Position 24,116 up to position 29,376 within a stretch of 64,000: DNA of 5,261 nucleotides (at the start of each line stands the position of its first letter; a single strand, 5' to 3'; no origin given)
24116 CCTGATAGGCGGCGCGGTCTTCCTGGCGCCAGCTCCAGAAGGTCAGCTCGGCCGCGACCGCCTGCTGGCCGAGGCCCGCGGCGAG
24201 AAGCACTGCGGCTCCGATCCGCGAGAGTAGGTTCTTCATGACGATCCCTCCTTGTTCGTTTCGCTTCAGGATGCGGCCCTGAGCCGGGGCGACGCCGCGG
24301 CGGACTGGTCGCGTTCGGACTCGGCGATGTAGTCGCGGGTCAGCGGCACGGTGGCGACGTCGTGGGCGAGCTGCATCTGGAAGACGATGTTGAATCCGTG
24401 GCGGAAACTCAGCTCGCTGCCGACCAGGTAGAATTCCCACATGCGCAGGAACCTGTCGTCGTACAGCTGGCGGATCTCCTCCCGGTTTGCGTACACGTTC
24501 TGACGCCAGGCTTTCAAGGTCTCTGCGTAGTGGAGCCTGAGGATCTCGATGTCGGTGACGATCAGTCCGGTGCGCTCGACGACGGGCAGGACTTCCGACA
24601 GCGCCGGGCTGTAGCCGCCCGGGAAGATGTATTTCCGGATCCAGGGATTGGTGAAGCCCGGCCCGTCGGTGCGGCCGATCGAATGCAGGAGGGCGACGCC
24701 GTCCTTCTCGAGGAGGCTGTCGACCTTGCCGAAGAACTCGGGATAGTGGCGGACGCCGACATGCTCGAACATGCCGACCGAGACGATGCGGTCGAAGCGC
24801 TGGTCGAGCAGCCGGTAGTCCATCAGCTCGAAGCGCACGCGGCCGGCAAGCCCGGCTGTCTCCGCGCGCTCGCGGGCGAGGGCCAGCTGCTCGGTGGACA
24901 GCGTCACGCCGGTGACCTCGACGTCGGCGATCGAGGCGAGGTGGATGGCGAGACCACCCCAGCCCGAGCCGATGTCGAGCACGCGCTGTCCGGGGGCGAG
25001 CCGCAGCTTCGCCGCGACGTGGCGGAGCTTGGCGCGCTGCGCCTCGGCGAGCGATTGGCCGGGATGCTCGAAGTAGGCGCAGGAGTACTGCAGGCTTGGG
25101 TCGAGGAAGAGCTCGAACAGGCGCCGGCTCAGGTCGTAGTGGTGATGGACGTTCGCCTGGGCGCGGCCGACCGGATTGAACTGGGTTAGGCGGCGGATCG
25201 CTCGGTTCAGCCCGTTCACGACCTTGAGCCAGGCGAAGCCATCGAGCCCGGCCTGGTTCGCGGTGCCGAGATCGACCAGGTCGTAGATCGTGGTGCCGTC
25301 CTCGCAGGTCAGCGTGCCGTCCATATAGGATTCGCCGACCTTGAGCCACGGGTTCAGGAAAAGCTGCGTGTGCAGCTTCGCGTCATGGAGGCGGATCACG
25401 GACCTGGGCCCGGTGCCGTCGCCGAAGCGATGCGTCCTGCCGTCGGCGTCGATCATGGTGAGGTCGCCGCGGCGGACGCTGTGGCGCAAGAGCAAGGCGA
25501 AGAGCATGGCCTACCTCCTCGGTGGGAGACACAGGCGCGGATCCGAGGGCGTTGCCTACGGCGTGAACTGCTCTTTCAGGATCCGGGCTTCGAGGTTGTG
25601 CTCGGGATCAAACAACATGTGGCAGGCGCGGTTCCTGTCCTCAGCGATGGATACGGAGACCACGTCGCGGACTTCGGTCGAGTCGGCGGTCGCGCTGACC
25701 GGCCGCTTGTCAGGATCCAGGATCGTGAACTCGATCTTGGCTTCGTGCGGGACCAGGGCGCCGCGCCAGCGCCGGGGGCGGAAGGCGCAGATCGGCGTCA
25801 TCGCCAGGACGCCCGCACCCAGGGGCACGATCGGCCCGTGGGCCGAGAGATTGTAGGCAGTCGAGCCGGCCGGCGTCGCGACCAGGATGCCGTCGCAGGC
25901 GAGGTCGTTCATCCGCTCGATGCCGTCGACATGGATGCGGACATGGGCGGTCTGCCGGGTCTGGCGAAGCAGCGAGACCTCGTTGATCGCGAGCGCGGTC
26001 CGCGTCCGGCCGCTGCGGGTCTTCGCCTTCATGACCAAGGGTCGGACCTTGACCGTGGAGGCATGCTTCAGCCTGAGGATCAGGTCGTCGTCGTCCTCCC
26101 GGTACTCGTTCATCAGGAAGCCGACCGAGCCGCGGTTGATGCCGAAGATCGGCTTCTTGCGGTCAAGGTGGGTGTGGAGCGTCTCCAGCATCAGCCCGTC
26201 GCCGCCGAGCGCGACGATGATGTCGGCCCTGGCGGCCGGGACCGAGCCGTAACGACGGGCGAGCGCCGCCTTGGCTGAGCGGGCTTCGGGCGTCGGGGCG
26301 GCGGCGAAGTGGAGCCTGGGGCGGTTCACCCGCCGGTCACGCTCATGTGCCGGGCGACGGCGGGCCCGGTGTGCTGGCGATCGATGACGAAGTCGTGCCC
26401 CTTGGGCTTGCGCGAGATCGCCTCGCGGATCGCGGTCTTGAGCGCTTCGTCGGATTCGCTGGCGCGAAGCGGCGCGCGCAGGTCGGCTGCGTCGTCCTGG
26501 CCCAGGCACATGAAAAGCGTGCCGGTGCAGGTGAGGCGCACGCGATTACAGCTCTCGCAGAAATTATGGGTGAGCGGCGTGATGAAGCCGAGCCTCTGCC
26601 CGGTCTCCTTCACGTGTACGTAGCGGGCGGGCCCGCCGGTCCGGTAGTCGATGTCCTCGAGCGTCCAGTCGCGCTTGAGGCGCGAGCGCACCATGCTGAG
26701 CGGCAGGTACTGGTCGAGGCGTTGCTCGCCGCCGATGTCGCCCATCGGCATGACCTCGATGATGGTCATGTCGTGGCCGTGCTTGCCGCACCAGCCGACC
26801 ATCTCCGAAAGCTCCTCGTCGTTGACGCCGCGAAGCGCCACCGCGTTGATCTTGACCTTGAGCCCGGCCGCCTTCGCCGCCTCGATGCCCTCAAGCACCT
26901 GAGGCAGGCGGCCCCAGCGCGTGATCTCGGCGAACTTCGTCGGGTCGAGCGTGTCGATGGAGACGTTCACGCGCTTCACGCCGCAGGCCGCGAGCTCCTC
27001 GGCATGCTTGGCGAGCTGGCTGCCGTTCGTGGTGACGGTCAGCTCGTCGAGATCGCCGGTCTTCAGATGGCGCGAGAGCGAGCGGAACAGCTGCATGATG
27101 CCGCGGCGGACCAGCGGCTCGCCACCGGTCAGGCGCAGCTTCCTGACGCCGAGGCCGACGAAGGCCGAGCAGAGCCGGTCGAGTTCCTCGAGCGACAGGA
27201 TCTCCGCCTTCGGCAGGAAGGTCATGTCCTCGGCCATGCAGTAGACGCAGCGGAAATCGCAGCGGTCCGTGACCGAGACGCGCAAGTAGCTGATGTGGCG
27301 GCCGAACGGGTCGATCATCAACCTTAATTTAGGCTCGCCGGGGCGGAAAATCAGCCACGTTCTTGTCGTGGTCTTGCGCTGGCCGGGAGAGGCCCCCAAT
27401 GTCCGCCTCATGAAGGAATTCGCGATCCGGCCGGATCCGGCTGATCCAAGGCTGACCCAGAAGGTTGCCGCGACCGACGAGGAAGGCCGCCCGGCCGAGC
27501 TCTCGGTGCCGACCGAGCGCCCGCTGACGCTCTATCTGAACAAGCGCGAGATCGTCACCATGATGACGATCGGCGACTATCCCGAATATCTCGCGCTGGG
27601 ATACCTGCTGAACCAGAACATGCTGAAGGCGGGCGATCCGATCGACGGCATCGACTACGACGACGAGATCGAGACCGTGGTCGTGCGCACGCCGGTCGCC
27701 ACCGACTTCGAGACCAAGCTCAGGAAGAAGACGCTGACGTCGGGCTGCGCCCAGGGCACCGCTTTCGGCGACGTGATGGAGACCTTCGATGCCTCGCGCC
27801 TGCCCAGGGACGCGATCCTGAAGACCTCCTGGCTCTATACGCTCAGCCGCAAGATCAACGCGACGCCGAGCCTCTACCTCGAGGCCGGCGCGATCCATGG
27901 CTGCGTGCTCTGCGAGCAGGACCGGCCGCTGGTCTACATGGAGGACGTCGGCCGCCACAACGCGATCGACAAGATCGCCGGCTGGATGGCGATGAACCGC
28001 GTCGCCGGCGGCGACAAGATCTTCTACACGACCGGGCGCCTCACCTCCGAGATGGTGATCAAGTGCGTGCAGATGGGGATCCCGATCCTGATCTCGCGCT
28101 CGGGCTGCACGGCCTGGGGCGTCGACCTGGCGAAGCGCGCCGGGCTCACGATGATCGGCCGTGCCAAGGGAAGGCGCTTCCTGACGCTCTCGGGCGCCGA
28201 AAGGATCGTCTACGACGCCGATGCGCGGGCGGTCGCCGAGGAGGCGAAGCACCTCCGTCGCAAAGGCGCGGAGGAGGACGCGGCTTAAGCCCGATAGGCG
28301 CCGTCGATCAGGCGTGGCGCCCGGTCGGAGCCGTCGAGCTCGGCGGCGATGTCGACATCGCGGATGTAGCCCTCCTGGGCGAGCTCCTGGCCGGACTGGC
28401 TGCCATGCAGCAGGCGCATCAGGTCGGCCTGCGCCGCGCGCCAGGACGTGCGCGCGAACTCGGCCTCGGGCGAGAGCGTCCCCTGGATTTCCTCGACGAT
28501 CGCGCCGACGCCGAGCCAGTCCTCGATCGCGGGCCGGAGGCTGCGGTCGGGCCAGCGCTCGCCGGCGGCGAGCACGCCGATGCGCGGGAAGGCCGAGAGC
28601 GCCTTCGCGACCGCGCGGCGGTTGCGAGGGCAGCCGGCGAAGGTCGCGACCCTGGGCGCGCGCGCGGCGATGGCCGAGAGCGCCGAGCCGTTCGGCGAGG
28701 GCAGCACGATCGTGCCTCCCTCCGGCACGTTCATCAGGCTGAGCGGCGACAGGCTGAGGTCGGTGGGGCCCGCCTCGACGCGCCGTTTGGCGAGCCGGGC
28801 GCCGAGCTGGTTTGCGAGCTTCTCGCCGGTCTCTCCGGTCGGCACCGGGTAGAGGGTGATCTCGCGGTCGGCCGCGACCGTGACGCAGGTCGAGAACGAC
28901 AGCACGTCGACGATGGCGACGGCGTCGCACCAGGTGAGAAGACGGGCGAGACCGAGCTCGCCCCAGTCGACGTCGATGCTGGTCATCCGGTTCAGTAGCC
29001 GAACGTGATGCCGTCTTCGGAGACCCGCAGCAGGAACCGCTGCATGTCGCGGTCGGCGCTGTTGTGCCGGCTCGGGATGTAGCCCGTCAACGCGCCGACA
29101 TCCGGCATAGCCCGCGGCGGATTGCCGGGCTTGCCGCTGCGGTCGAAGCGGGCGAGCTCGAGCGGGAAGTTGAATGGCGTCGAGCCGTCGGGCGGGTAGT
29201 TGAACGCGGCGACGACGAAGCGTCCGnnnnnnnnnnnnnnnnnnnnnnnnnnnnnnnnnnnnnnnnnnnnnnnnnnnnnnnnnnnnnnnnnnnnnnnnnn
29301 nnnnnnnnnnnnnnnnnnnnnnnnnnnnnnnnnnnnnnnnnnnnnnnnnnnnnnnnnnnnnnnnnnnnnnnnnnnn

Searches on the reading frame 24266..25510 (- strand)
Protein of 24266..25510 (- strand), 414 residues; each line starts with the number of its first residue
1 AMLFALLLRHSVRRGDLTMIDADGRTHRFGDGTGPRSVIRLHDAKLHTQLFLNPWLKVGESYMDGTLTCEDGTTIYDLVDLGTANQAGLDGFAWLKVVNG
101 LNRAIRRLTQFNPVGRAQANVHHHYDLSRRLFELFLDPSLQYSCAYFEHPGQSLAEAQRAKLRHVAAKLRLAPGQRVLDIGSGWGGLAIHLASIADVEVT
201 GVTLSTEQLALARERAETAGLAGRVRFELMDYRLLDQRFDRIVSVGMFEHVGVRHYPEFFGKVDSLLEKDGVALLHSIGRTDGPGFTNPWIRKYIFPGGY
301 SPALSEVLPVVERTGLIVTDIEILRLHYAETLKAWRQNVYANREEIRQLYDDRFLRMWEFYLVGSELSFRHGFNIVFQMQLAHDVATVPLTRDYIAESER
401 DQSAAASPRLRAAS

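Call 63: search_protein_families(library=pfam, proteins=[window:24266-25510:-], max_evalue=0.00001)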
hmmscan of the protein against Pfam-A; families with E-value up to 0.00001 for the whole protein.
window:24266-25510:- (414 aa): 7 families
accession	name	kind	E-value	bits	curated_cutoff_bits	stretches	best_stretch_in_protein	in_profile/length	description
PF02353.26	CMAS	-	1.3e-90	303.9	27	1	117-379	6-273/273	Mycolic acid cyclopropane synthetase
PF13649.12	Methyltransf_25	-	1.5e-15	58.1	27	1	177-271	1-97/97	Methyltransferase domain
PF08241.18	Methyltransf_11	-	1.8e-11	44.9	21.2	1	178-274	1-94/95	Methyltransferase domain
PF13847.12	Methyltransf_31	-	2e-11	44.2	27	1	173-278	3-112/145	Methyltransferase domain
PF13489.12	Methyltransf_23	-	1.5e-10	41.5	27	1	161-357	8-152/164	Methyltransferase domain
PF08242.18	Methyltransf_12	-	1.7e-10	41.9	30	1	178-272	1-97/98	Methyltransferase domain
PF05175.20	MTS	-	7.4e-06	26.1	23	0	170-244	28-104/170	Methyltransferase small domain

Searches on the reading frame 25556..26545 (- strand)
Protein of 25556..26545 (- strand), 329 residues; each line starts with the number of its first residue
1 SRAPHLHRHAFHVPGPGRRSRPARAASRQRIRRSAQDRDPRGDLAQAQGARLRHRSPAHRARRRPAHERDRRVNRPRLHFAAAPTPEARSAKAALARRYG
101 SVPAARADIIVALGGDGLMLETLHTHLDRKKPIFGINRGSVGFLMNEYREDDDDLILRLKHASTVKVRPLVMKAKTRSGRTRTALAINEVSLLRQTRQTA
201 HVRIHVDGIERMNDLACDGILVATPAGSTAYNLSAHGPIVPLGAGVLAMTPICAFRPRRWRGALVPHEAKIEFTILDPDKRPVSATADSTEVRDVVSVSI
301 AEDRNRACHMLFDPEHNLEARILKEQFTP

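Call 63: search_protein_families(library=pfam, proteins=[window:25556-26545:-], max_evalue=0.00001)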
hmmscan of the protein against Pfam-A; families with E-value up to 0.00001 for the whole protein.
window:25556-26545:- (329 aa): 2 families
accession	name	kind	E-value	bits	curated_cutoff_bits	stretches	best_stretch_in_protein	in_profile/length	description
PF20143.4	NAD_kinase_C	-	2.6e-11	43.8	23.7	1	188-289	2-100/126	ATP-NAD kinase C-terminal domain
PF01513.26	NAD_kinase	-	3.5e-08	34.3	25.5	1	105-146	71-112/130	ATP-NAD kinase N-terminal domain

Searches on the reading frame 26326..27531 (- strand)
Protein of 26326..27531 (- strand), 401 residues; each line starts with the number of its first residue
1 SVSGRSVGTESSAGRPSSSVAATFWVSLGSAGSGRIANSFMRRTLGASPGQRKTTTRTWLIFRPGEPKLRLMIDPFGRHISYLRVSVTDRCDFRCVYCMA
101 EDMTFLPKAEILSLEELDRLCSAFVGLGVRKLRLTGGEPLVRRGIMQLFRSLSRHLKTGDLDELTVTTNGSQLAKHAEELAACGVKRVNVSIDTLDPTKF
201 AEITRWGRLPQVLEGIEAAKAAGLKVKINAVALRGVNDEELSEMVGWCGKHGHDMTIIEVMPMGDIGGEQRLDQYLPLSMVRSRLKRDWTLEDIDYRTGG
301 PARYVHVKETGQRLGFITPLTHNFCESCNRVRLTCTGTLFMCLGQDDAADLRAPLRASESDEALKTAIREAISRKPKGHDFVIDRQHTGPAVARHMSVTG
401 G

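Call 63: search_protein_families(library=pfam, proteins=[window:26326-27531:-], max_evalue=0.00001)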
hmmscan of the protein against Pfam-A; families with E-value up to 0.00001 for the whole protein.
window:26326-27531:- (401 aa): 3 families
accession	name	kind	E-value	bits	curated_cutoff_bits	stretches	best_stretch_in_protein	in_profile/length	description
PF06463.18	Mob_synth_C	-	9.2e-38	129.5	37.4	1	254-380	2-127/128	Molybdenum Cofactor Synthesis C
PF04055.27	Radical_SAM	-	3.8e-34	118.7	29.5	1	85-247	1-165/166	Radical SAM superfamily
PF13353.11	Fer4_12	-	4.7e-07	30.6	22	1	89-193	13-114/137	4Fe-4S single cluster domain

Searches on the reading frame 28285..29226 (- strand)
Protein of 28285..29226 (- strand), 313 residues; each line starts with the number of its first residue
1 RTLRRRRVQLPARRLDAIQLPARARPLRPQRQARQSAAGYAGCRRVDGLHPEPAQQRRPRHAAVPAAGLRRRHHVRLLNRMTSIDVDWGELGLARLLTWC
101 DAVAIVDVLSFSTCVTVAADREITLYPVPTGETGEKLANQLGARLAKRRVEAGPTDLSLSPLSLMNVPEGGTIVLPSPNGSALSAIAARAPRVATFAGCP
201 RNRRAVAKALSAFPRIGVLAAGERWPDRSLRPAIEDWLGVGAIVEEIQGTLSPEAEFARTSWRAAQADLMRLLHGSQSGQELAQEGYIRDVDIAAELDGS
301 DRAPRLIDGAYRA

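Call 63: search_protein_families(library=pfam, proteins=[window:28285-29226:-], max_evalue=0.00001)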
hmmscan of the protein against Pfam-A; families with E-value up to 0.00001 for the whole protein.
window:28285-29226:- (313 aa): 1 family
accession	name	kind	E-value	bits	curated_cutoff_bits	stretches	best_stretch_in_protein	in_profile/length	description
PF04029.19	2-ph_phosp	-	3.2e-18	66.2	26.4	1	101-306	14-223/226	2-phosphosulpholactate phosphatase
